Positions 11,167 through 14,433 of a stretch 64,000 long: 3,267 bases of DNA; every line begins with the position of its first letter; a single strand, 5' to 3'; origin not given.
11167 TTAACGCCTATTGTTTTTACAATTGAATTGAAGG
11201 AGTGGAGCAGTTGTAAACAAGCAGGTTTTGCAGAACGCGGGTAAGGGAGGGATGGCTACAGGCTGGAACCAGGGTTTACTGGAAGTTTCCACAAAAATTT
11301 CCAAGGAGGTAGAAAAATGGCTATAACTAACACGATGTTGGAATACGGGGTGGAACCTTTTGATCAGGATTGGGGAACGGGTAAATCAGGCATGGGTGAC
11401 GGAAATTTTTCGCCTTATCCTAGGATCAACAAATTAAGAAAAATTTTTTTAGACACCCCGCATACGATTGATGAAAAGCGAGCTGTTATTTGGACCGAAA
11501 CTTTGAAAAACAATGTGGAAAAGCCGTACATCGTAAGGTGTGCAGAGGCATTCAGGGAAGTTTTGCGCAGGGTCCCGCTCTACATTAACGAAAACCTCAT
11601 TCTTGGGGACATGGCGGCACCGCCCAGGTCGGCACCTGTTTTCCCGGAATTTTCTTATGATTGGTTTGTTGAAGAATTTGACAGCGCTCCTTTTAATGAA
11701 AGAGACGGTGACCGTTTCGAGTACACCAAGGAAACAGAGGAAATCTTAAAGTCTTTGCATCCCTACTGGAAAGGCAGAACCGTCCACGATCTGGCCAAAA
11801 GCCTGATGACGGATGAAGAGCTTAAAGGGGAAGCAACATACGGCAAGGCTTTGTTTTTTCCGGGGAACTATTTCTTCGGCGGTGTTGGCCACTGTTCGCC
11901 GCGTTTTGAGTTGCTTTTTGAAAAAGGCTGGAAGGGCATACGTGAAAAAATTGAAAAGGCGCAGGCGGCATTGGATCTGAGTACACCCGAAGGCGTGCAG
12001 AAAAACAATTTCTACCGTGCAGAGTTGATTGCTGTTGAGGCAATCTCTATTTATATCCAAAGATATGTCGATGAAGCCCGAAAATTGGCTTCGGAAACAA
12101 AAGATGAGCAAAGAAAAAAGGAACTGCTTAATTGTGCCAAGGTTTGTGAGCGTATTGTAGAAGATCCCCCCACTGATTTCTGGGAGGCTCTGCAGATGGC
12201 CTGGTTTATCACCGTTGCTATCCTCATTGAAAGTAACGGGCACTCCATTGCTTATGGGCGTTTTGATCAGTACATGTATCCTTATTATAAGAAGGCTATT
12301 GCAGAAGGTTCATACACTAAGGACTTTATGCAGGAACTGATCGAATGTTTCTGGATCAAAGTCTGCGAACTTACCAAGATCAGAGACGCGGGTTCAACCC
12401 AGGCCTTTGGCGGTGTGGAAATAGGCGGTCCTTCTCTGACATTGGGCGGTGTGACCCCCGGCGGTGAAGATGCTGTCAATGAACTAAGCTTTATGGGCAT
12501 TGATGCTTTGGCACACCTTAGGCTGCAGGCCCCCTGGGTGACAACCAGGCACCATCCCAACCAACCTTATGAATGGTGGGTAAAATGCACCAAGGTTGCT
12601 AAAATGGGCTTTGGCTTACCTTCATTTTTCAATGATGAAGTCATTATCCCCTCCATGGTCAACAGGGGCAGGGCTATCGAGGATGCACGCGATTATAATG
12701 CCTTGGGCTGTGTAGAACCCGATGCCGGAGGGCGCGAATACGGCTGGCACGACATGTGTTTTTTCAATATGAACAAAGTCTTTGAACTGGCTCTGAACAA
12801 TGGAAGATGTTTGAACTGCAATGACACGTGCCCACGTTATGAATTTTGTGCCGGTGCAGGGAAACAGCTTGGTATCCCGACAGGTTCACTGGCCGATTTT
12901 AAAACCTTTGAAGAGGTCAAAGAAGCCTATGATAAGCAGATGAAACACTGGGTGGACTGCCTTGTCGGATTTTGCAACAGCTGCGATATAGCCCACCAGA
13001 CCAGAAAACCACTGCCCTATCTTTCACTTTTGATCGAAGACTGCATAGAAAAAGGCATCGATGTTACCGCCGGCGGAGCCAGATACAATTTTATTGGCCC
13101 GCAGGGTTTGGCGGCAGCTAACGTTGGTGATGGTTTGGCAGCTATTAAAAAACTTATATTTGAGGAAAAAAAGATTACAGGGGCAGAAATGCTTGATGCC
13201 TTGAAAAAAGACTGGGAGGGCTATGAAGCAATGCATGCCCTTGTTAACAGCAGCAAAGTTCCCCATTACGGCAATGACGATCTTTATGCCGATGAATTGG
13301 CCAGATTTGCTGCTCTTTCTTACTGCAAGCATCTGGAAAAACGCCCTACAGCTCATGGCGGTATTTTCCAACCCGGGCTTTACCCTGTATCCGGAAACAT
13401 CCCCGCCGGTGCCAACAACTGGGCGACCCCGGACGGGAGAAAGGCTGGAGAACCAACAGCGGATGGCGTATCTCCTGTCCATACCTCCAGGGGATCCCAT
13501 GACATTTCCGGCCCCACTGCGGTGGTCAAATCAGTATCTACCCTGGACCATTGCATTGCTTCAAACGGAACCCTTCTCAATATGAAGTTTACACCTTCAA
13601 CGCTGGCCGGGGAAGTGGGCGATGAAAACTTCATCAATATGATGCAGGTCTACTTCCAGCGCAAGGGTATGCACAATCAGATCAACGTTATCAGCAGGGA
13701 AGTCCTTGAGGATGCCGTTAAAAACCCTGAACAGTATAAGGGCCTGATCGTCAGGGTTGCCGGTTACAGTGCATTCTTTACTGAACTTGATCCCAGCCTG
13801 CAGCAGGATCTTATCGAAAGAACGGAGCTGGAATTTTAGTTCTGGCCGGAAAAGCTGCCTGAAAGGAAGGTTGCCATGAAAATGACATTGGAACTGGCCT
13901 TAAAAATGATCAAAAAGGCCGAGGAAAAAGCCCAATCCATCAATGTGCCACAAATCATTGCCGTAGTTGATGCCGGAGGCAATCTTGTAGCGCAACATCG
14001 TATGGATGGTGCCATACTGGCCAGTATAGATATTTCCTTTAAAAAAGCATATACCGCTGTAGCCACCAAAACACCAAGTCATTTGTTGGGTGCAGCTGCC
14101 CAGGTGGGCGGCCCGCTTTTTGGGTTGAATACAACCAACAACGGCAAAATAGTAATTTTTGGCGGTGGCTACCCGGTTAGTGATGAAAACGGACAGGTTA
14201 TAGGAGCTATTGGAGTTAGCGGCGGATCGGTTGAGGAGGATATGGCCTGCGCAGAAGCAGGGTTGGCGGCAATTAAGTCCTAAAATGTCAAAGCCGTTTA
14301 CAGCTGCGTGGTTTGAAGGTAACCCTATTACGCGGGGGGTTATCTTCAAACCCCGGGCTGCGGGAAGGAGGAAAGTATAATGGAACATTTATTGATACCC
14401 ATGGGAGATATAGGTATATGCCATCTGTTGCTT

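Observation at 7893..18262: Two-component-regulated glycyl radical eliminase cluster that couples to a tungsten-type aldehyde:ferredoxin oxidoreductase instead of a microcompartment/CoA-acylating ALDH route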

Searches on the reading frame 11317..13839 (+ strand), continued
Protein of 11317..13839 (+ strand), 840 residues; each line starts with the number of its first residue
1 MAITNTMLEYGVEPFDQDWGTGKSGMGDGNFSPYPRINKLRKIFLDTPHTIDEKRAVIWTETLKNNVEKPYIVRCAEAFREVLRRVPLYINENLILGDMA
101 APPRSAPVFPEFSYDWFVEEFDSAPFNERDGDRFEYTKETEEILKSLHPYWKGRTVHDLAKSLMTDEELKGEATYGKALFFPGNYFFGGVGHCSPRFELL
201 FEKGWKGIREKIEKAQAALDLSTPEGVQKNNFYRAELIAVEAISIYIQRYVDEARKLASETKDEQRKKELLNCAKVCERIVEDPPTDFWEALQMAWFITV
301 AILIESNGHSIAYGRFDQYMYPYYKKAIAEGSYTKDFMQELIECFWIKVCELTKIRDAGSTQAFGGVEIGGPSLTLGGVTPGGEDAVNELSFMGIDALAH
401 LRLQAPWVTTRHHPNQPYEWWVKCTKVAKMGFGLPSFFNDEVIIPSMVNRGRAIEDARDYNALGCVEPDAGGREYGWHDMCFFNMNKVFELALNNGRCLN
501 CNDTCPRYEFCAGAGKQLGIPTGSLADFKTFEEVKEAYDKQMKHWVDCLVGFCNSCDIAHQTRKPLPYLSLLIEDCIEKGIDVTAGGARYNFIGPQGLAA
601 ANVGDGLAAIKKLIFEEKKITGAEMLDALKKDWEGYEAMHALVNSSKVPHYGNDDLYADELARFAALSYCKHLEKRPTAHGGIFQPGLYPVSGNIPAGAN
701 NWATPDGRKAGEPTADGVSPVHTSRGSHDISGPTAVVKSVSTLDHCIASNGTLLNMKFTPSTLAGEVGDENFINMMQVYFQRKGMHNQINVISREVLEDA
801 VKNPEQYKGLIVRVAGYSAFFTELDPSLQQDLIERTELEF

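Call 39: find_encoding_contigs(protein=P0004, flank=10000, max_places=2)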
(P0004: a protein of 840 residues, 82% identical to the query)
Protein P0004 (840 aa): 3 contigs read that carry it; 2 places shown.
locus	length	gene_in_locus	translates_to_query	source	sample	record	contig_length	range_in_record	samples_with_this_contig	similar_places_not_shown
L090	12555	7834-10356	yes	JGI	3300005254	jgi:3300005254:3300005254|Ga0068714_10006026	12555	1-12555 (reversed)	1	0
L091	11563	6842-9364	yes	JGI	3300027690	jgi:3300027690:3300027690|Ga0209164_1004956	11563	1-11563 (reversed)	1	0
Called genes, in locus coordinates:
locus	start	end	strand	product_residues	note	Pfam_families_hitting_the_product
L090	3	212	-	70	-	?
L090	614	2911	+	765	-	PF03415:Peptidase_C11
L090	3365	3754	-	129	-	-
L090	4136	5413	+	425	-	PF10114:PocR, PF06580:His_kinase, PF02518:HATPase_c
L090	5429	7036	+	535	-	PF00072:Response_reg, PF17853:GGDEF_2, PF00165:HTH_AraC (weak), PF12833:HTH_18, PF00165:HTH_AraC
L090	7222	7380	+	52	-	-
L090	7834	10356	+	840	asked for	PF02901:PFL-like, PF01228:Gly_radical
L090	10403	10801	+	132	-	PF03928:HbpS-like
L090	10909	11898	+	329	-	PF12838:Fer4_7 (faint), PF13353:Fer4_12 (faint), PF12797:Fer4_2 (faint), PF14697:Fer4_21 (weak), PF13484:Fer4_16 (faint), PF00037:Fer4, PF12837:Fer4_6 (weak), PF04055:Radical_SAM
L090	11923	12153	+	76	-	-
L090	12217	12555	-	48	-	?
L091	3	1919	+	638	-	?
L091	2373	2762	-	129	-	-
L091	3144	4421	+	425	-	PF10114:PocR, PF06580:His_kinase, PF02518:HATPase_c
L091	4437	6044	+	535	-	PF00072:Response_reg, PF17853:GGDEF_2, PF00165:HTH_AraC (weak), PF12833:HTH_18, PF00165:HTH_AraC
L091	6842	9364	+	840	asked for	PF02901:PFL-like, PF01228:Gly_radical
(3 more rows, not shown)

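Call 40: find_encoding_contigs(protein=P0007, flank=10000, max_places=2)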
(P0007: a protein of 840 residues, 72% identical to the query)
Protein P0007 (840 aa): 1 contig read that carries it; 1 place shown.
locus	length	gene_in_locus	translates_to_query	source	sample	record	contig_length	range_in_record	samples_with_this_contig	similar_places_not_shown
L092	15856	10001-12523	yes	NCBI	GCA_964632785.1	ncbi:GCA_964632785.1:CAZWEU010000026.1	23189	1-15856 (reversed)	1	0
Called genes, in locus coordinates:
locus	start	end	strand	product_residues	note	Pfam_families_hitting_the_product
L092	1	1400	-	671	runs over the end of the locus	PF16927:HisKA_7TM, PF00990:GGDEF, PF13487:HD_5, PF01966:HD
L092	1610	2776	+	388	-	PF07690:MFS_1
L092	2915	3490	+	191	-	PF01694:Rhomboid, PF08551:DUF1751 (weak)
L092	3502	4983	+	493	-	PF00070:Pyr_redox (faint), PF00890:FAD_binding_2 (weak), PF01266:DAO (weak), PF01593:Amino_oxidase, PF03486:HI0933_like (weak), PF07992:Pyr_redox_2 (faint), PF12831:FAD_oxidored (faint), PF13450:NAD_binding_8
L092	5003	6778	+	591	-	PF13687:DUF4153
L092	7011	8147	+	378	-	PF10114:PocR, PF06580:His_kinase, PF02518:HATPase_c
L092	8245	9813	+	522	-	PF00072:Response_reg, PF00165:HTH_AraC, PF12833:HTH_18, PF00165:HTH_AraC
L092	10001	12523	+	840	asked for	PF02901:PFL-like, PF01228:Gly_radical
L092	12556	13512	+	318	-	PF04055:Radical_SAM, PF13353:Fer4_12 (weak)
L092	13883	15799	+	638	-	PF26965:MimR_N, PF01590:GAF, PF07724:AAA_2 (faint), PF00158:Sigma54_activat, PF14532:Sigma54_activ_2, PF07728:AAA_5 (weak), PF25601:AAA_lid_14, PF02954:HTH_8, +1 more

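Call 74: find_related_loci(query=window:11317-13839:+, collection=metagenome_contigs, flank=10000)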
Query window:11317-13839:+ (840 aa) in metagenome_contigs; peptide patterns used: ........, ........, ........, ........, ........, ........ (x = any residue, [..] = any of these).
600 stretches matched a pattern (row limit reached: there are more); 596 encode a relative of the query (tblastn E <= 1e-3); the best 80 are kept; 80 distinct loci.
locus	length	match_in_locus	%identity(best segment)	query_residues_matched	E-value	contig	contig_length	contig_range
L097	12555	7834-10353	82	1-840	0e+0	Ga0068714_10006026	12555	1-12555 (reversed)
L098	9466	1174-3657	56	13-840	0e+0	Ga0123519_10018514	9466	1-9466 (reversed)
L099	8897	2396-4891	47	12-840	0e+0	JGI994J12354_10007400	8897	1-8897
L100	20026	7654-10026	49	36-840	0e+0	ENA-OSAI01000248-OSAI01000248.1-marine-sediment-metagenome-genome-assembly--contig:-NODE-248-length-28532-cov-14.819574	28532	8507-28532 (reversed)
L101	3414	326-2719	48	27-840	0e+0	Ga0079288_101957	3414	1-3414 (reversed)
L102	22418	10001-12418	46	21-840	0e+0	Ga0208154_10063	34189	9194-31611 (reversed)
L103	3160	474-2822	46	33-840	0e+0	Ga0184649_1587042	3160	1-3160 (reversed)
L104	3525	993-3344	45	33-840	0e+0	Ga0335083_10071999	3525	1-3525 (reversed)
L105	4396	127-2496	45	36-839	0e+0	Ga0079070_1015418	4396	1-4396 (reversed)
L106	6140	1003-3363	45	36-837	0e+0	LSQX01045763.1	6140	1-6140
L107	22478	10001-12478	43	35-837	0e+0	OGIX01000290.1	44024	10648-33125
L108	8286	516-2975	43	36-837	0e+0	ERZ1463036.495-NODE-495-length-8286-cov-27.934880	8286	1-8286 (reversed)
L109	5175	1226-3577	44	33-840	0e+0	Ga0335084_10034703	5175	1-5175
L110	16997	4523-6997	43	36-837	0e+0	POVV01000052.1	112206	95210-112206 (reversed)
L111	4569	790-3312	43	20-837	0e+0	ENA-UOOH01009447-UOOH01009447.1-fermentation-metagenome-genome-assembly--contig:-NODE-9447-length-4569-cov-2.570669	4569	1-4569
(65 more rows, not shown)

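Call 78: search_protein_families(library=pfam, proteins=[L098:3732-5048:+, L098:6959-8149:+, L098:8354-8776:+, L025:714-1460:+, L025:1515-2219:+, L025:2294-3484:+, L025:3738-4367:+, L025:4460-4969:+, L025:4962-6155:+], max_evalue=0.00001)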
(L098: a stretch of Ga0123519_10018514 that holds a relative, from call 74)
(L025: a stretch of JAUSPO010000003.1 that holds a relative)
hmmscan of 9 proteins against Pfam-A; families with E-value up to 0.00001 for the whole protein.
L098:3732-5048:+ (438 aa): 3 families
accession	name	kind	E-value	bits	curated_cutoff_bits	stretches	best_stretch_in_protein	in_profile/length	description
PF04055.27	Radical_SAM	-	3.1e-14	53.9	29.5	1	225-365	12-160/166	Radical SAM superfamily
PF13353.11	Fer4_12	-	7.1e-08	33.3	22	0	118-146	2-30/137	4Fe-4S single cluster domain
PF00037.32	Fer4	-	1.9e-06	27.9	21.1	0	213-232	4-23/24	4Fe-4S binding domain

L098:6959-8149:+ (396 aa): 2 families
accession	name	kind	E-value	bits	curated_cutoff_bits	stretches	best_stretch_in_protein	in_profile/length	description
PF04055.27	Radical_SAM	-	1.6e-20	74.4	29.5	1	54-190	1-145/166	Radical SAM superfamily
PF13186.11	SPASM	-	1.4e-13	51.4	21.5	1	283-362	1-67/67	Iron-sulfur cluster-binding domain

L098:8354-8776:+ (140 aa): 0 families

L025:714-1460:+ (248 aa): 3 families
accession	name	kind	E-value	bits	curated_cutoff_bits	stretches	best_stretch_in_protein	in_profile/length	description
PF00005.33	ABC_tran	-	8.3e-28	98.1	25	1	20-166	2-135/137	ABC transporter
PF12399.14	BCA_ABC_TP_C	-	1.6e-08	34.4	25.5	1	216-240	1-25/27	Branched-chain amino acid ATP-binding cassette transporter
PF13304.12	AAA_21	-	2.3e-06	28.3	27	0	32-52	2-22/304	AAA domain, putative AbiEii toxin, Type IV TA system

L025:1515-2219:+ (234 aa): 3 families
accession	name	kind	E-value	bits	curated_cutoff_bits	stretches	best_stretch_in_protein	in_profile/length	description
PF00005.33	ABC_tran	-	2.4e-30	106.4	25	1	19-162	3-136/137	ABC transporter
PF13304.12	AAA_21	-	4e-07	30.8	27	0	29-123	1-103/304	AAA domain, putative AbiEii toxin, Type IV TA system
PF13555.12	AAA_29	-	5.9e-06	26.4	27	0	21-58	16-52/61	P-loop containing region of AAA domain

L025:2294-3484:+ (396 aa): 1 family
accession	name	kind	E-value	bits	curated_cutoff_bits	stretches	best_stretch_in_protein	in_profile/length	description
PF01208.23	URO-D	-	1.6e-29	103.4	23.9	1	182-393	132-346/346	Uroporphyrinogen decarboxylase (URO-D)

L025:3738-4367:+ (209 aa): 2 families
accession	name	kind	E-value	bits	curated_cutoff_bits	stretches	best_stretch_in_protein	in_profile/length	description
PF02310.24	B12-binding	-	6.1e-22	78.2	32.1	1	90-191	2-107/121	B12 binding domain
PF02607.22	B12-binding_2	-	2.5e-15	56.8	23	1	6-76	3-73/74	B12 binding domain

L025:4460-4969:+ (169 aa): 1 family
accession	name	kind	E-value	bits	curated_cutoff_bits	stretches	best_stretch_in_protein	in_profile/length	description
PF09719.15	C_GCAxxG_C_C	-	1.4e-15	57.8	27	1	27-164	3-118/118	Putative redox-active protein (C_GCAxxG_C_C)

L025:4962-6155:+ (397 aa): 4 families
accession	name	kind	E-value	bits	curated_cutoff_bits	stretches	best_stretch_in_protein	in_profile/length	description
PF00465.25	Fe-ADH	-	3.9e-49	166.9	31.3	1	23-189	4-168/168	Iron-containing alcohol dehydrogenase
PF25137.1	ADH_Fe_C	-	8.5e-49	166.3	27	1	200-395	1-194/194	Fe-containing alcohol dehydrogenase family, C-terminal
PF13685.12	Fe-ADH_2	-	1.1e-11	45.4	28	1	25-121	2-96/149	Iron-containing alcohol dehydrogenase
PF13458.12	Peripla_BP_6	-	9.1e-06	26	31.7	0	20-112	111-204/343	Periplasmic binding protein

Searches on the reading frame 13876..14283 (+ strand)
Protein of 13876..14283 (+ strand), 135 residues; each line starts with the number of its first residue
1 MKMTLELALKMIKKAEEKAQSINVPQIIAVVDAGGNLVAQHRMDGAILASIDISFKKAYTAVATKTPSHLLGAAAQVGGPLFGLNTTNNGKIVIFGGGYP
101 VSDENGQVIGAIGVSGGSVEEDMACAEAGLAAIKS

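Call 3: search_protein_families(library=pfam, proteins=[window:13876-14283:+])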
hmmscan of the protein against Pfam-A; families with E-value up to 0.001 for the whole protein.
window:13876-14283:+ (135 aa): 1 family
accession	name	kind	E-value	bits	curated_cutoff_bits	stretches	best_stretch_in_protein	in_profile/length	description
PF03928.20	HbpS-like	-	4.1e-43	146.9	25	1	3-131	1-128/128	Haem degrading protein HbpS-like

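Call 4: search_protein_families(library=ncbifam, proteins=[window:13876-14283:+])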
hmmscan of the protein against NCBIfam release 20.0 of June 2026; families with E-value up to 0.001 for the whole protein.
window:13876-14283:+ (135 aa): 2 families
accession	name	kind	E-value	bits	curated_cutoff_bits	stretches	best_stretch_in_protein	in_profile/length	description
NF007275.0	PRK09732.1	equivalog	3.4e-10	39.9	246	1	6-131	10-130/134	hypothetical protein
NF002696.0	PRK02487.1-5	equivalog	0.00022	20.7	146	1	5-128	24-147/160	heme-degrading domain-containing protein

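Call 104: search_solved_structures(query=window:13876-14283:+, max_evalue=0.001)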
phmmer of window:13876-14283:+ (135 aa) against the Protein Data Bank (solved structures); distinct sequences matched with E-value up to 0.001: 7.
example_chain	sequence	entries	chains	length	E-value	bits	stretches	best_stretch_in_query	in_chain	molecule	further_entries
6bws_A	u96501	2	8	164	4.5e-30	107.2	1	1-133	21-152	Glycolate utilization protein | Efga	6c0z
2a2l_A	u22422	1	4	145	4.8e-30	107.1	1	3-131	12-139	unknown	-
5cx7_A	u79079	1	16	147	3.8e-28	101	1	11-133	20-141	ATP:cob(I)alamin adenosyltransferase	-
9jth_A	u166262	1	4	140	1.6e-18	69.9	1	6-133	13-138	NahX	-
4bmw_A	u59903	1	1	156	1.5e-08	37.7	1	3-131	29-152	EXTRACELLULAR HAEM-BINDING PROTEIN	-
3fpv_A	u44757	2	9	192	1.8e-07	34.2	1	3-131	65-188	Extracellular haem-binding protein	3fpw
4nkp_A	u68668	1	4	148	2.7e-07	33.6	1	6-133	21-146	putative extracellular heme-binding protein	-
